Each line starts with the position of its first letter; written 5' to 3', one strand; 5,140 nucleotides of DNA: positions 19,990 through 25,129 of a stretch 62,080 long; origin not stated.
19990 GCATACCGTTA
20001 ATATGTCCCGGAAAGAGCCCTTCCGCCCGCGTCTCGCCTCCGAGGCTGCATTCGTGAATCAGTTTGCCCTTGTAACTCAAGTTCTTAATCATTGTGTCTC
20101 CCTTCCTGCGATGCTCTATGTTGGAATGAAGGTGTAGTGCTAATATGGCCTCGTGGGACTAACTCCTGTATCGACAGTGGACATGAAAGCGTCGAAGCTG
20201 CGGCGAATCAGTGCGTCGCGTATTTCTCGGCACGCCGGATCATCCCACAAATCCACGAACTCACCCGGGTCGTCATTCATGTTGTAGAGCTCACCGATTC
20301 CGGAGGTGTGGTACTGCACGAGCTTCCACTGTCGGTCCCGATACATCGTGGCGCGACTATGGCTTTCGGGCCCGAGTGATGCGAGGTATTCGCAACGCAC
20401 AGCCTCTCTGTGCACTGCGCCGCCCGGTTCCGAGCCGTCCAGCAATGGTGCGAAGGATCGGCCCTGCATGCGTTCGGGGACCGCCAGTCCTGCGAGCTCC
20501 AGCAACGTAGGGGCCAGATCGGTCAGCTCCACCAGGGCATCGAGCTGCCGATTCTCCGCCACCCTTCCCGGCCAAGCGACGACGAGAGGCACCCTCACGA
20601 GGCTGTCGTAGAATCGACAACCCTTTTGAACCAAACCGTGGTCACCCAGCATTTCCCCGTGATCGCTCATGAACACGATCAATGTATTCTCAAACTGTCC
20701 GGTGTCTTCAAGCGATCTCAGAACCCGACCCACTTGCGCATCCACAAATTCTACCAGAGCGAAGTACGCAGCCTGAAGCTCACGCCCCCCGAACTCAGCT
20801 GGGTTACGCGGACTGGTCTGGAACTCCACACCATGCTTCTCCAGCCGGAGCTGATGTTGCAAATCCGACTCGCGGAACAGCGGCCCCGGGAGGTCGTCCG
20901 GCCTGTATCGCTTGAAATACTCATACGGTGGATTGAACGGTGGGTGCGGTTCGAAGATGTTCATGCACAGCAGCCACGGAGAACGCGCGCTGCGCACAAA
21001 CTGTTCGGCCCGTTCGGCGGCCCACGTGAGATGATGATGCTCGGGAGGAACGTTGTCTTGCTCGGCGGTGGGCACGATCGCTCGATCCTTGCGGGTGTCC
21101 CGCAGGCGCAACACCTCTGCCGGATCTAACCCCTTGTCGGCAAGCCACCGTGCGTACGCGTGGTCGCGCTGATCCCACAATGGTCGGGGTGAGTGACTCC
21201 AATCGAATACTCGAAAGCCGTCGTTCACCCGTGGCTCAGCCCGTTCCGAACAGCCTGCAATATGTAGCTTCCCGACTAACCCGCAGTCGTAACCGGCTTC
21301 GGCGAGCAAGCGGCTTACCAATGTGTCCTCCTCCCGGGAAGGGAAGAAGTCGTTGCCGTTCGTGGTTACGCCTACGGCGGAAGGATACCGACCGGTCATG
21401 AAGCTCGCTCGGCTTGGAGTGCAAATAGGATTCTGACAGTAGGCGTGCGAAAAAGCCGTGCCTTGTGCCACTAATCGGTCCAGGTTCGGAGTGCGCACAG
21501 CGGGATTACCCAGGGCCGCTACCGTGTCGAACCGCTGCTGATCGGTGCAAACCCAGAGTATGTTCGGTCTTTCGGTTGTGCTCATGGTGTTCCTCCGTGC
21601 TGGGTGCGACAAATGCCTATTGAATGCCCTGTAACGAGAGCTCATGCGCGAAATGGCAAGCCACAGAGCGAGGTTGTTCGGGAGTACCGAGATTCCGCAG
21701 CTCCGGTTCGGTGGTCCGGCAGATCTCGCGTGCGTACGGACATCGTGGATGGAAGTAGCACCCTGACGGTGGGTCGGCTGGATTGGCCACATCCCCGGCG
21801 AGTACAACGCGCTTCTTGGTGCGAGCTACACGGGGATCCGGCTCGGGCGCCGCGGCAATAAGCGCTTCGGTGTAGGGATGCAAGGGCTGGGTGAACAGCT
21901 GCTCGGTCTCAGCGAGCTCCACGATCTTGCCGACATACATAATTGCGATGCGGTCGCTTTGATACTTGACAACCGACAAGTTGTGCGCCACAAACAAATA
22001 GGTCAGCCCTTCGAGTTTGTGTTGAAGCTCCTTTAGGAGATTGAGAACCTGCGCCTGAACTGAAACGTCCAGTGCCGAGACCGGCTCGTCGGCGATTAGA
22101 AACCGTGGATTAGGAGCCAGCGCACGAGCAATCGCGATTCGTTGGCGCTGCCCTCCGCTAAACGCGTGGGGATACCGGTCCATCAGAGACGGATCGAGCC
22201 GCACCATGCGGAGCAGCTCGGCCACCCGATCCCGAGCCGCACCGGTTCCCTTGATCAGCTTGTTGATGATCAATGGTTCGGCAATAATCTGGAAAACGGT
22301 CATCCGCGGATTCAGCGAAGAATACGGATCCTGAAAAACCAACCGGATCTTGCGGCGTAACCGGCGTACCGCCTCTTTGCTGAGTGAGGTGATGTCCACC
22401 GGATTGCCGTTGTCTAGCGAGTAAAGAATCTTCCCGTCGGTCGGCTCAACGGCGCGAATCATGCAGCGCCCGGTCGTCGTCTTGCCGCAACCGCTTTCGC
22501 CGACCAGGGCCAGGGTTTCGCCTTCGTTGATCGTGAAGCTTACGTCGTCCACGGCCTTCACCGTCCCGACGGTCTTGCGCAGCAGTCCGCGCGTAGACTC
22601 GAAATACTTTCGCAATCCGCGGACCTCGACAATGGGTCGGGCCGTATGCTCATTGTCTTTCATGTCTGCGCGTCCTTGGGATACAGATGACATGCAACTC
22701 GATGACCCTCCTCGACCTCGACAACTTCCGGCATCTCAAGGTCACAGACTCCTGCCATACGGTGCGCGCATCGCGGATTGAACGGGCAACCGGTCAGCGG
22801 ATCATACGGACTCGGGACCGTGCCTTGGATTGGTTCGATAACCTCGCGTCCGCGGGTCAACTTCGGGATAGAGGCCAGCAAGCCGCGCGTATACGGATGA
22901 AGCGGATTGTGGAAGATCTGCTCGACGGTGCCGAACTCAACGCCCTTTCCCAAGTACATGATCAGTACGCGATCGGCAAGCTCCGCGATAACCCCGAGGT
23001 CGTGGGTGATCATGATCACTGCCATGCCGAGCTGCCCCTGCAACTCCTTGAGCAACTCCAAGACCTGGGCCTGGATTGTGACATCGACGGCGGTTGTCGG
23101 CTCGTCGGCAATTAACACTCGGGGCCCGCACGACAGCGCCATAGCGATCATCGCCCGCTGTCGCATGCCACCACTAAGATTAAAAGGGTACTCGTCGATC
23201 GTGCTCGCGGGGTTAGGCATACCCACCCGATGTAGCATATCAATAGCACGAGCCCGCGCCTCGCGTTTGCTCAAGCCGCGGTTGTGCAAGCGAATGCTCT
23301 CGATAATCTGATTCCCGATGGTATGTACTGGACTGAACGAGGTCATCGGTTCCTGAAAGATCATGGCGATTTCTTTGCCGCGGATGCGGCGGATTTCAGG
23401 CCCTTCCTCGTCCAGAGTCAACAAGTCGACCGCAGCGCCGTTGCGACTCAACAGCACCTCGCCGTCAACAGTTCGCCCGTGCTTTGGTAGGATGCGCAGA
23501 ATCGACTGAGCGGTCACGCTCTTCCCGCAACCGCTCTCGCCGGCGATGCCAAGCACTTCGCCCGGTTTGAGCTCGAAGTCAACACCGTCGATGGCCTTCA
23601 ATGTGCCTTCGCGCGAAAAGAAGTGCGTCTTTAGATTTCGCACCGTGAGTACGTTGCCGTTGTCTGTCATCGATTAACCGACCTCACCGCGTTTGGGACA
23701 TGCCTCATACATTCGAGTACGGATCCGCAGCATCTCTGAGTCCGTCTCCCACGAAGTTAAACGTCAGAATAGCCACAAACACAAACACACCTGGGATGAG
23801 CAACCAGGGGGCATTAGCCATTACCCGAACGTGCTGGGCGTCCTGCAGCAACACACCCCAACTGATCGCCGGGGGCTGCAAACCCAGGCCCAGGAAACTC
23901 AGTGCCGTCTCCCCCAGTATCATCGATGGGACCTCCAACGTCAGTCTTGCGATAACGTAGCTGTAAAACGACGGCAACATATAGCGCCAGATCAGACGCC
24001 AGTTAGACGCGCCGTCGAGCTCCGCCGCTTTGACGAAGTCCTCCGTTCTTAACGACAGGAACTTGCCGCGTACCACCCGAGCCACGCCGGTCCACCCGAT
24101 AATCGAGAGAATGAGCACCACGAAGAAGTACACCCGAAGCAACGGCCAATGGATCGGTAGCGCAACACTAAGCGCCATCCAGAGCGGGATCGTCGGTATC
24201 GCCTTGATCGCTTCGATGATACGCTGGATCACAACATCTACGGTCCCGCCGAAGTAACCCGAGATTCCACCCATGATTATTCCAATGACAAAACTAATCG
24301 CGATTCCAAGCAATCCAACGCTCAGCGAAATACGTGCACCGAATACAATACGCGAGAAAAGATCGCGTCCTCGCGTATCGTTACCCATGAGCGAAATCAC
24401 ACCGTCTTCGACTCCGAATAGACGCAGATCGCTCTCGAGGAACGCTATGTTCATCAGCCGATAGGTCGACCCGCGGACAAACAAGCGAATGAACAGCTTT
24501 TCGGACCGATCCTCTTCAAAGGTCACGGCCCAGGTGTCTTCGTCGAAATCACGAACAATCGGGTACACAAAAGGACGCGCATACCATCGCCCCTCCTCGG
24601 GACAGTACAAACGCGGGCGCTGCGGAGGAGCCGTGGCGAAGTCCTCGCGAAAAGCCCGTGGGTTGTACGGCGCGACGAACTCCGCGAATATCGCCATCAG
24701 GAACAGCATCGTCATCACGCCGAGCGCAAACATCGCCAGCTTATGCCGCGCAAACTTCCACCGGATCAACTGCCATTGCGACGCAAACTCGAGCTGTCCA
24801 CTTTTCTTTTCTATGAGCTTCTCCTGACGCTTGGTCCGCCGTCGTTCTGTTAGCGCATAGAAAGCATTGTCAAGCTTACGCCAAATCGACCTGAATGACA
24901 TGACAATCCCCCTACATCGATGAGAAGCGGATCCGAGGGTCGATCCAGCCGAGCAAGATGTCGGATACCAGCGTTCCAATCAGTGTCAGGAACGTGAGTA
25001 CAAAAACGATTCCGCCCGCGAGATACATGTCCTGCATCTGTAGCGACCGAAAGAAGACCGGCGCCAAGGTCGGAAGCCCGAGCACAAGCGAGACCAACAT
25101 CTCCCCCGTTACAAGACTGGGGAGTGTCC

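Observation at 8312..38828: A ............-type motif recurs in essentially every promoter region of the sulfatase island, suggesting one regulon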

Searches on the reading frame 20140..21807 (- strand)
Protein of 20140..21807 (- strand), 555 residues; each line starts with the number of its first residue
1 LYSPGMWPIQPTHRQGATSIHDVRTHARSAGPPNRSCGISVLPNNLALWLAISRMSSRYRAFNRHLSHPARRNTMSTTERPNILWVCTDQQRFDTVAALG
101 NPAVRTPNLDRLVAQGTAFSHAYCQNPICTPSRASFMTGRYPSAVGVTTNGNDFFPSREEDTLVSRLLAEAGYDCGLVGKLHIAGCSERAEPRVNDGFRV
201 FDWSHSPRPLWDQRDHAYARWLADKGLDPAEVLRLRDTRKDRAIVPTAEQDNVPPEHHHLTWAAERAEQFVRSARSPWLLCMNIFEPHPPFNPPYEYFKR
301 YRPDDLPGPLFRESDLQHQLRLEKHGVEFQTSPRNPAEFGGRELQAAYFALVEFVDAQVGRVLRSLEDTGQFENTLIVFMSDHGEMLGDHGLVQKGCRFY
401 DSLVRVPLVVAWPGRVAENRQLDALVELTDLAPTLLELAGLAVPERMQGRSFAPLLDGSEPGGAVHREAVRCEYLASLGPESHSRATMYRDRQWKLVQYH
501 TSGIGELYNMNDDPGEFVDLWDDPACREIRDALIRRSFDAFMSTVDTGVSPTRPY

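Call 7: search_protein_families(library=pfam, proteins=[window:20140-21807:-])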
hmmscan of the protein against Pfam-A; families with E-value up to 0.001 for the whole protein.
window:20140-21807:- (555 aa): 4 families
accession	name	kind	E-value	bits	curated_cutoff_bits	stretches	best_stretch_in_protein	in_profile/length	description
PF00884.28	Sulfatase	-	7.6e-50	170.4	25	1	81-440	1-300/301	Sulfatase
PF16347.10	SGSH_C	-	1e-26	94.4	29.3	1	388-535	1-146/154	N-sulphoglucosamine sulphohydrolase, C-terminal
PF01663.27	Phosphodiest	-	1e-11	45.5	23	1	86-151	4-66/342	Type I phosphodiesterase / nucleotide pyrophosphatase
PF02995.22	DUF229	-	2.6e-07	30.1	25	1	346-390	304-348/496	Protein of unknown function (DUF229)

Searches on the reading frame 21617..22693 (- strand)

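Call 7: search_protein_families(library=pfam, proteins=[window:21617-22693:-])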
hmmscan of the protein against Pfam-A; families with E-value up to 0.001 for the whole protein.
window:21617-22693:- (358 aa): 4 families
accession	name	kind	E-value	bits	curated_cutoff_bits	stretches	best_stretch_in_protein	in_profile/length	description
PF00005.33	ABC_tran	-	5e-32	111.8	25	1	49-205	2-136/137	ABC transporter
PF08352.17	oligo_HPY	-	5.5e-20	72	27.1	1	258-325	1-65/65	Oligopeptide/dipeptide transporter, C-terminal region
PF02463.25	SMC_N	-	0.00037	20.4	40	1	60-227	26-190/220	RecF/RecN/SMC N terminal domain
PF13401.12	AAA_22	-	0.00089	20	27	0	60-112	7-58/130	AAA domain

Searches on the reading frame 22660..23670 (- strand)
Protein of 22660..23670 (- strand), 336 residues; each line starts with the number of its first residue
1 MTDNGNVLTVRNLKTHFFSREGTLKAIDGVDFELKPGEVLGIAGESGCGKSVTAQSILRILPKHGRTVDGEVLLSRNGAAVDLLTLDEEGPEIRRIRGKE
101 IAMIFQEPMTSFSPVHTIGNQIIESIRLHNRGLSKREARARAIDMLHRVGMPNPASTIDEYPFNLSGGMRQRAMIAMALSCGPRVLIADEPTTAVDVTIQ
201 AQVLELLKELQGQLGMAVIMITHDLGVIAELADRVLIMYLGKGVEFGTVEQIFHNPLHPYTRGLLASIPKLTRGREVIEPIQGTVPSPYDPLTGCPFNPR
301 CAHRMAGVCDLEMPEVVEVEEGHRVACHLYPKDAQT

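Call 7: search_protein_families(library=pfam, proteins=[window:22660-23670:-])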
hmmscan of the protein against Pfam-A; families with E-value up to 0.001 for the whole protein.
window:22660-23670:- (336 aa): 4 families
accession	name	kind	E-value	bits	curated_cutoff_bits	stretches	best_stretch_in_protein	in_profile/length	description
PF00005.33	ABC_tran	-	5.2e-27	95.6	25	1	28-193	2-137/137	ABC transporter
PF08352.17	oligo_HPY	-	9.8e-21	74.4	27.1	1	244-307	1-64/65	Oligopeptide/dipeptide transporter, C-terminal region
PF13304.12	AAA_21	-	1.2e-05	26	27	1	160-228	233-303/304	AAA domain, putative AbiEii toxin, Type IV TA system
PF13401.12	AAA_22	-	0.00054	20.7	27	0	42-211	10-108/130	AAA domain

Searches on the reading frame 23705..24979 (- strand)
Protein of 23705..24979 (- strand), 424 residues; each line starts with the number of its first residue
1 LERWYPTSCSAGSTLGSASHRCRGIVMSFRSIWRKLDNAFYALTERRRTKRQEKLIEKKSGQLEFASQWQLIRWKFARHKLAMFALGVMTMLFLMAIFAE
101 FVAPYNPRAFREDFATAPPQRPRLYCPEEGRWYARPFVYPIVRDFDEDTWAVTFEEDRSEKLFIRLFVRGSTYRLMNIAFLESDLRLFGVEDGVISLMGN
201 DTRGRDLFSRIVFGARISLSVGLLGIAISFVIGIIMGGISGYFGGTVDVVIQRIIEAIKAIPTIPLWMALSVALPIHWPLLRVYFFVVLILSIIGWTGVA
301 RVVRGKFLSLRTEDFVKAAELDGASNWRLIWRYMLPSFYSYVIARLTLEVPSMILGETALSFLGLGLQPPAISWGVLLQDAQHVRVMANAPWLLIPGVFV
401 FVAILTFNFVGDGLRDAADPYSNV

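Call 7: search_protein_families(library=pfam, proteins=[window:23705-24979:-])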
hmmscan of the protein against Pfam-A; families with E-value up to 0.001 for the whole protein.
window:23705-24979:- (424 aa): 2 families
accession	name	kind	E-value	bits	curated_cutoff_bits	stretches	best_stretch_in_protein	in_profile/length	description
PF00528.27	BPD_transp_1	-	3.8e-29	102.2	26.4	1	233-420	1-180/184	Binding-protein-dependent transport system inner membrane component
PF12911.12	OppC_N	-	1.5e-13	50.8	23.9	1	67-110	1-44/53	N-terminal TM domain of oligopeptide transport permease C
